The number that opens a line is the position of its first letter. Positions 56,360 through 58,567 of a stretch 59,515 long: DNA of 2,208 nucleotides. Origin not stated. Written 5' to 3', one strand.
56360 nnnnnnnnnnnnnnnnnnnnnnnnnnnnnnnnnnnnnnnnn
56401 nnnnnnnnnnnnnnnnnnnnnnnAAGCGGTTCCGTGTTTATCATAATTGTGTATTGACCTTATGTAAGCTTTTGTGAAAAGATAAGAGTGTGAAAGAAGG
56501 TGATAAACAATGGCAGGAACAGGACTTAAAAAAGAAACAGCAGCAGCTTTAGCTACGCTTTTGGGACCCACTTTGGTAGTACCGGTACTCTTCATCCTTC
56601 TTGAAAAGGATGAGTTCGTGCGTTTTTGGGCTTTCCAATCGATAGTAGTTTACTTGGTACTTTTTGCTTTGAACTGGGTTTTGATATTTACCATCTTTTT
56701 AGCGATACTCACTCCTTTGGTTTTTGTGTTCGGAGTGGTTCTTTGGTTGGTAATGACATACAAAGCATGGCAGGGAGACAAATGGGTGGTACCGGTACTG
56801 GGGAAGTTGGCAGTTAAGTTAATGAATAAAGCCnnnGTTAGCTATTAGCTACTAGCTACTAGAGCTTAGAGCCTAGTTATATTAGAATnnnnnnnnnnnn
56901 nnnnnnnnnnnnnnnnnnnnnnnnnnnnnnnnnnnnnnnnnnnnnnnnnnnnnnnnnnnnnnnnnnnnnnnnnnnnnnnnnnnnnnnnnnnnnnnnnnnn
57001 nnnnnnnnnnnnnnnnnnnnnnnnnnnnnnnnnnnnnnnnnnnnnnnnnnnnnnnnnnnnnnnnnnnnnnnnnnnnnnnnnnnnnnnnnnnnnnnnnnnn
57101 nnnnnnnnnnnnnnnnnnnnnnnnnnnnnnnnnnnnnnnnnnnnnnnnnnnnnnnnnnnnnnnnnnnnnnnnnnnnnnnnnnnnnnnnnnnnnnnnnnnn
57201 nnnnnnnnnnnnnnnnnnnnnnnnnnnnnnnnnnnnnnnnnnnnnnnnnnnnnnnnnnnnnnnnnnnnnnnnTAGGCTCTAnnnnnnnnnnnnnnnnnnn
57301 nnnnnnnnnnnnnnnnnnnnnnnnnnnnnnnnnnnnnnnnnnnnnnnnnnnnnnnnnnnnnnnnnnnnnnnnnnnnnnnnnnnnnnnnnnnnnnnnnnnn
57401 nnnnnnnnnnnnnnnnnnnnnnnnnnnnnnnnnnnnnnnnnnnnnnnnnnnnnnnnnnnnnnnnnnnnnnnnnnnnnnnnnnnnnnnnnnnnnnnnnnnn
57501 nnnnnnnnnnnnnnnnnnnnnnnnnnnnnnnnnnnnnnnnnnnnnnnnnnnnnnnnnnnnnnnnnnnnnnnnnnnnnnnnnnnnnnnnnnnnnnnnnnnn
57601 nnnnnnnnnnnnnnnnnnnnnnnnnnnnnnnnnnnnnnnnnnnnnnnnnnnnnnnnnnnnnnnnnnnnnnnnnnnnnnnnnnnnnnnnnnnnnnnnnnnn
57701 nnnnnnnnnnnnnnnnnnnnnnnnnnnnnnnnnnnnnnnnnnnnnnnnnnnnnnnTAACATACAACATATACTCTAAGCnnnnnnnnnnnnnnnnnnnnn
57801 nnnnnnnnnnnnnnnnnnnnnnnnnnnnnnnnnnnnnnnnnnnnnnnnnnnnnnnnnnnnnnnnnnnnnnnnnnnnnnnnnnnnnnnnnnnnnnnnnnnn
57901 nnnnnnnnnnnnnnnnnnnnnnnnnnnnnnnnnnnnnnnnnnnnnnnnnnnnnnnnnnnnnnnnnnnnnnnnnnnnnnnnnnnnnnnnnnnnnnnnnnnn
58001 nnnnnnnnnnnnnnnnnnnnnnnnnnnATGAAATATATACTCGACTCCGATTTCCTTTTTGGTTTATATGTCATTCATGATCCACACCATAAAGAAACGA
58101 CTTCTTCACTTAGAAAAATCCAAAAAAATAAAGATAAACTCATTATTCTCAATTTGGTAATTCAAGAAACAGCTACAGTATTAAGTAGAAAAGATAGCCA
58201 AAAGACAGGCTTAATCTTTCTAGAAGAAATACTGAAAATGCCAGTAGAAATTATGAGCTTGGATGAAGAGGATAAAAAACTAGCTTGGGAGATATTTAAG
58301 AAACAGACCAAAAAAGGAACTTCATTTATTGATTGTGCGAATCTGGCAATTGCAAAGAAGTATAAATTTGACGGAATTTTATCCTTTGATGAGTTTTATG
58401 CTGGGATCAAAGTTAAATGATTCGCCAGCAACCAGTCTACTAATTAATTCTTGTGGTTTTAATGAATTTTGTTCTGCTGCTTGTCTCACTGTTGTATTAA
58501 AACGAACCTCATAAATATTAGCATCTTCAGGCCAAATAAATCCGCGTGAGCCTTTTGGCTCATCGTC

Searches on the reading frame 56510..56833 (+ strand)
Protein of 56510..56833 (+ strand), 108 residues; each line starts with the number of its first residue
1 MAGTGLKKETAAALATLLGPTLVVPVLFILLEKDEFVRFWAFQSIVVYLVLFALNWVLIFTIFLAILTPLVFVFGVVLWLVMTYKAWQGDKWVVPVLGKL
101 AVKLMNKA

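Call 20: search_protein_families(library=pfam, proteins=[window:56510-56833:+], max_evalue=0.01)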
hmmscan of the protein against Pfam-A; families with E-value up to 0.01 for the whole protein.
window:56510-56833:+ (108 aa): 1 family
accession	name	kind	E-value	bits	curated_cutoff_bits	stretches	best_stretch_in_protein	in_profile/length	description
PF09685.15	DUF4870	-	0.0034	17.8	25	1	17-97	16-103/107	Domain of unknown function (DUF4870)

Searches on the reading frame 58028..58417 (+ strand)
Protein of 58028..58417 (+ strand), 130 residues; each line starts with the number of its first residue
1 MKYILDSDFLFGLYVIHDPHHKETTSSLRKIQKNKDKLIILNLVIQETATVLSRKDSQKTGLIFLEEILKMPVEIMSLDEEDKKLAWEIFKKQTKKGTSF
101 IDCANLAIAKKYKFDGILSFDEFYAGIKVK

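Call 20: search_protein_families(library=pfam, proteins=[window:58028-58417:+], max_evalue=0.01)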
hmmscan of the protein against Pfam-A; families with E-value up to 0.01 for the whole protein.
window:58028-58417:+ (130 aa): 2 families
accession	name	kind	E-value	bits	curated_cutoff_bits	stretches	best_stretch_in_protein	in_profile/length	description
PF01850.27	PIN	-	6e-11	43.4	23.6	1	3-122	1-112/120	PIN domain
PF13862.11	BCCIP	-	0.0061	16.8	27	1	28-112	88-152/205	BCCIP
